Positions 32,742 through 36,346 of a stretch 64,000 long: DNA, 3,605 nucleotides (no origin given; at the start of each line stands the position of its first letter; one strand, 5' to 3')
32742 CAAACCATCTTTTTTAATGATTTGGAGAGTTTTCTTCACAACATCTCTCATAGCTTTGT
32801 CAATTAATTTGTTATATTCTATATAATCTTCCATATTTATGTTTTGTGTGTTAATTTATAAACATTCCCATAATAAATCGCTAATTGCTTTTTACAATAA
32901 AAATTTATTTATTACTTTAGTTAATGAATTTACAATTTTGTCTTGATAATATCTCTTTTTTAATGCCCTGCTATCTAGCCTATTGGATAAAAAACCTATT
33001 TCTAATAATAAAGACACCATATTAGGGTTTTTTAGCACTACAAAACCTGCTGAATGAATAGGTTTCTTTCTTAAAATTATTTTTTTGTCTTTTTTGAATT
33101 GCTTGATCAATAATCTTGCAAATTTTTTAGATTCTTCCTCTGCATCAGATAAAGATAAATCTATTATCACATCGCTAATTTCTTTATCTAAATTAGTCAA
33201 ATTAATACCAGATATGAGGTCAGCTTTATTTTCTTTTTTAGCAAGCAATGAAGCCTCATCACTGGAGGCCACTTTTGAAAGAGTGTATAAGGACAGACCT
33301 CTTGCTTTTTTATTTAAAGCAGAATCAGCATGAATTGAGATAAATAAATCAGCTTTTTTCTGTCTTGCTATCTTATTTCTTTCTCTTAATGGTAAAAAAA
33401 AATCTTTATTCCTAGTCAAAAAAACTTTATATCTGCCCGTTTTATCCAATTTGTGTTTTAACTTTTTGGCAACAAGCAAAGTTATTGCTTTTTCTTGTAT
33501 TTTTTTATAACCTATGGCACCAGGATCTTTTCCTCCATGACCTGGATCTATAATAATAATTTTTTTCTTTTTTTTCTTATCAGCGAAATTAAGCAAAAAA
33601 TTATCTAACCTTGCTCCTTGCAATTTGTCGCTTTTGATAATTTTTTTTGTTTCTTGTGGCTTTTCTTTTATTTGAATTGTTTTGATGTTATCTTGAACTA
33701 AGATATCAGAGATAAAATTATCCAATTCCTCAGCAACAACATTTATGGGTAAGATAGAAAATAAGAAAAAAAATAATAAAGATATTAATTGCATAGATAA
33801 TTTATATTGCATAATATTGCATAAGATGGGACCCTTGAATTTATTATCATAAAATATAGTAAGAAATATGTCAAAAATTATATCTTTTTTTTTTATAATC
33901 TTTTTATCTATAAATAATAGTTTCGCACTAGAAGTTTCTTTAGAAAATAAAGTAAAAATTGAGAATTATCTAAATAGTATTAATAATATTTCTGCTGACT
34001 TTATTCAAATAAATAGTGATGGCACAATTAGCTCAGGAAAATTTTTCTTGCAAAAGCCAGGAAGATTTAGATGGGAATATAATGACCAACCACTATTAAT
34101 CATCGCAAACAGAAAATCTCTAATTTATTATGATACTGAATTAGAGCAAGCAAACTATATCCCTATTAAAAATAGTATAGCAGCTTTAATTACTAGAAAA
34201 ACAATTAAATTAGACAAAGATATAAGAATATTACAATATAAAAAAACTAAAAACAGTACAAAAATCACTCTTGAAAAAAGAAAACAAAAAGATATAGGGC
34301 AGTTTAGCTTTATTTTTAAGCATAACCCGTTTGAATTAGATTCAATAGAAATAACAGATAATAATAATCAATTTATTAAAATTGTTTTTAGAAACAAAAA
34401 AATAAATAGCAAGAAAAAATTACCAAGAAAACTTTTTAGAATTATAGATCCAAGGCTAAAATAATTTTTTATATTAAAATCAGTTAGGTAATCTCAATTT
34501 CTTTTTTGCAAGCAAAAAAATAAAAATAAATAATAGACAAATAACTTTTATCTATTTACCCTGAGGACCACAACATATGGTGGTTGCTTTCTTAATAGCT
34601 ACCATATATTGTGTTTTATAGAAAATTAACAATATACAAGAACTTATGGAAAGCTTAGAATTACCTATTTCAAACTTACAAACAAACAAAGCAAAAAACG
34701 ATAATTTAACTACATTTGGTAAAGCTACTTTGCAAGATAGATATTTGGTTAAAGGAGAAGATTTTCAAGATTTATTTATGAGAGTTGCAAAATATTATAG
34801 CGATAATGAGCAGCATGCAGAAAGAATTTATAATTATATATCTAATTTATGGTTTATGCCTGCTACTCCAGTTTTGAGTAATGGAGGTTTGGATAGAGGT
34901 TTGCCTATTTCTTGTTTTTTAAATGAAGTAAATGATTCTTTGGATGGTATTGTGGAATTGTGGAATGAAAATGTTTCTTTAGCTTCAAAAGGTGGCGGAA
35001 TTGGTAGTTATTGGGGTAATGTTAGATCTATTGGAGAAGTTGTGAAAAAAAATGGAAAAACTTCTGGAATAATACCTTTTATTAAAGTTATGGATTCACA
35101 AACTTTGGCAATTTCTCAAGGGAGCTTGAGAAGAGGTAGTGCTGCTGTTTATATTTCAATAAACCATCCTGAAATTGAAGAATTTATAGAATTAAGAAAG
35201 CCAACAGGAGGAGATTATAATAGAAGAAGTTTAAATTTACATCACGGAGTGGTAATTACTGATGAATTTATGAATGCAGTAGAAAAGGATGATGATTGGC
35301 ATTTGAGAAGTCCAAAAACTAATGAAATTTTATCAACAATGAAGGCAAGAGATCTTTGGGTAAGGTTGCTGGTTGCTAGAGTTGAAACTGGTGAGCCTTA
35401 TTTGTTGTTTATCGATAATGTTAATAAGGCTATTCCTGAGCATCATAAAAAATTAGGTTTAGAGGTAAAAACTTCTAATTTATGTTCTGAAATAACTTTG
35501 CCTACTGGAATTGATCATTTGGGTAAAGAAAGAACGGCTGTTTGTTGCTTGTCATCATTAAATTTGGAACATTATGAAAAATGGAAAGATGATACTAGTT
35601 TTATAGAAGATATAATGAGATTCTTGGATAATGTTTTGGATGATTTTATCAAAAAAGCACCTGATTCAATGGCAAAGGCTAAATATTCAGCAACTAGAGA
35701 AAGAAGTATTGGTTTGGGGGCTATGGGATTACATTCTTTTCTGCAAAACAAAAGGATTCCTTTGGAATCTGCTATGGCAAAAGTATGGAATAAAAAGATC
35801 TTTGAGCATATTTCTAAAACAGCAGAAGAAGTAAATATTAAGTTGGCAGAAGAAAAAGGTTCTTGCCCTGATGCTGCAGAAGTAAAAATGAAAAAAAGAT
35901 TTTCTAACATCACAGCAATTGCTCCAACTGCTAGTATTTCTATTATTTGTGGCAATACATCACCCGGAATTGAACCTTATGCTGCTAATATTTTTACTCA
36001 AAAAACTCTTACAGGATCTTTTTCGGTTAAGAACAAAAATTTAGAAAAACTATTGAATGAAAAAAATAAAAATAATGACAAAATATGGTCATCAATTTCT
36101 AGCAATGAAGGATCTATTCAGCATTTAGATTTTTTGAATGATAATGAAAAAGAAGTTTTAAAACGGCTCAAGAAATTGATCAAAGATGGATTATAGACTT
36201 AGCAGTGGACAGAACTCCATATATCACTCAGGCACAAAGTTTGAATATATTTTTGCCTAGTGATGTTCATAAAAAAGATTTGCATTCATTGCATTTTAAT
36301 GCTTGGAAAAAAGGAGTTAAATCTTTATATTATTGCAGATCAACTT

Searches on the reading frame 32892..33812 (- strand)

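Call 80: search_protein_families(library=ncbifam, proteins=[window:32892-33812:-], max_evalue=0.00001)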
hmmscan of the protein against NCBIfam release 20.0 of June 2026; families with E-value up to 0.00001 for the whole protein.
window:32892-33812:- (306 aa): 4 families
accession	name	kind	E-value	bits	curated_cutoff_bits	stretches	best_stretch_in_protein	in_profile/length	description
NF038267.1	amidase_AmiC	exception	1.2e-53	182.2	700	1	81-303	184-404/407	N-acetylmuramoyl-L-alanine amidase AmiC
NF007652.1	PRK10319.1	equivalog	4.6e-49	167.2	400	1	77-304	51-277/291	N-acetylmuramoyl-L-alanine amidase AmiA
NF007751.0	PRK10431.1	equivalog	1.2e-43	149.3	532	1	80-304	188-415/445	N-acetylmuramoyl-L-alanine amidase AmiB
TIGR02883.1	spore_cwlD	equivalog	1.8e-32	113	221.55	2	84-186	1-116/189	N-acetylmuramoyl-L-alanine amidase CwlD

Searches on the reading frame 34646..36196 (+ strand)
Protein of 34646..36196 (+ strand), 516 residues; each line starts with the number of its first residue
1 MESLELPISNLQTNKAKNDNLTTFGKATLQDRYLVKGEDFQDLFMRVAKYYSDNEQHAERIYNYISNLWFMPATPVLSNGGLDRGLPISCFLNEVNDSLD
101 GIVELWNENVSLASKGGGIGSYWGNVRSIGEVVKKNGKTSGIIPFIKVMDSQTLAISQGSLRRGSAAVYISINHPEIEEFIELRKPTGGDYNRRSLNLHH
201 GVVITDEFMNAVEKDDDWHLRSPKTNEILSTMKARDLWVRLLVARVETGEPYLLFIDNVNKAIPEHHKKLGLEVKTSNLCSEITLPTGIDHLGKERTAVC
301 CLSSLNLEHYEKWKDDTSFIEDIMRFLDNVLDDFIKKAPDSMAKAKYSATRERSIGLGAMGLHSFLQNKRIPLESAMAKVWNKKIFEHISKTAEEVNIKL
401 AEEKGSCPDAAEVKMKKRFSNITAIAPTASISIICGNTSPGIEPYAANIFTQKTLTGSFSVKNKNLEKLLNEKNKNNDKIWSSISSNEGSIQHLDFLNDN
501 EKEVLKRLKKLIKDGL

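Call 80: search_protein_families(library=ncbifam, proteins=[window:34646-36196:+], max_evalue=0.00001)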
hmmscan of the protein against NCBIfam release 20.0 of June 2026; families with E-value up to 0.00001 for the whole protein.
window:34646-36196:+ (516 aa): 20 families
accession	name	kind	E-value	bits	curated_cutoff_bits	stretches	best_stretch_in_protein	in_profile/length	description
NF006577.0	PRK09102.1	equivalog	9.3e-258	856.4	620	1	10-508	14-511/604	ribonucleoside-diphosphate reductase subunit alpha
TIGR02506.1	NrdE_NrdA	equivalog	5e-125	418.3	341.05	2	24-409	2-421/616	ribonucleoside-diphosphate reductase subunit alpha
TIGR02510.1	NrdE-prime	equivalog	1.7e-115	386.6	602.25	1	13-509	10-483/560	ribonucleoside-diphosphate reductase subunit alpha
NF005544.0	PRK07207.1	equivalog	1.4e-83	281.2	965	3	16-225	291-509/965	ribonucleoside-diphosphate reductase subunit alpha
TIGR02504.1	NrdJ_Z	equivalog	4.5e-79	266.6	399.95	1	38-504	14-536/606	adenosylcobalamin-dependent ribonucleoside-diphosphate reductase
NF006417.0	PRK08665.1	equivalog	2.3e-72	244.4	961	1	13-505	4-504/759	vitamin B12-dependent ribonucleotide reductase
NF006279.0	PRK08447.1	equivalog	5.1e-66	223.6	1082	3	17-229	133-355/789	ribonucleoside-diphosphate reductase subunit alpha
NF006665.0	PRK09209.1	equivalog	9.3e-64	216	1057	2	15-224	150-371/761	ribonucleoside-diphosphate reductase subunit alpha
NF005010.0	PRK06406.1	subfamily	5.2e-62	210.2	1125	1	39-506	201-657/771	vitamin B12-dependent ribonucleotide reductase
NF005101.0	PRK06539.1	equivalog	1.5e-60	205.1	988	3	16-225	143-362/822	ribonucleoside-diphosphate reductase subunit alpha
NF009029.0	PRK12365.1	equivalog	2.6e-60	204.5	1350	2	20-224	377-591/1046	ribonucleoside-diphosphate reductase subunit alpha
NF005483.0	PRK07088.1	equivalog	3.6e-57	194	1214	2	15-229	151-378/764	ribonucleoside-diphosphate reductase subunit alpha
TIGR04170.1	RNR_1b_NrdE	exception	2.5e-50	171.5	750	2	32-225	107-299/698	class 1b ribonucleoside-diphosphate reductase subunit alpha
NF009028.0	PRK12364.1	equivalog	4.2e-49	167.3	1377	2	25-224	240-452/842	ribonucleoside-diphosphate reductase subunit alpha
NF006578.0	PRK09103.1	equivalog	9.8e-38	129.7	813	2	231-416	392-574/761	class 1a ribonucleoside-diphosphate reductase subunit alpha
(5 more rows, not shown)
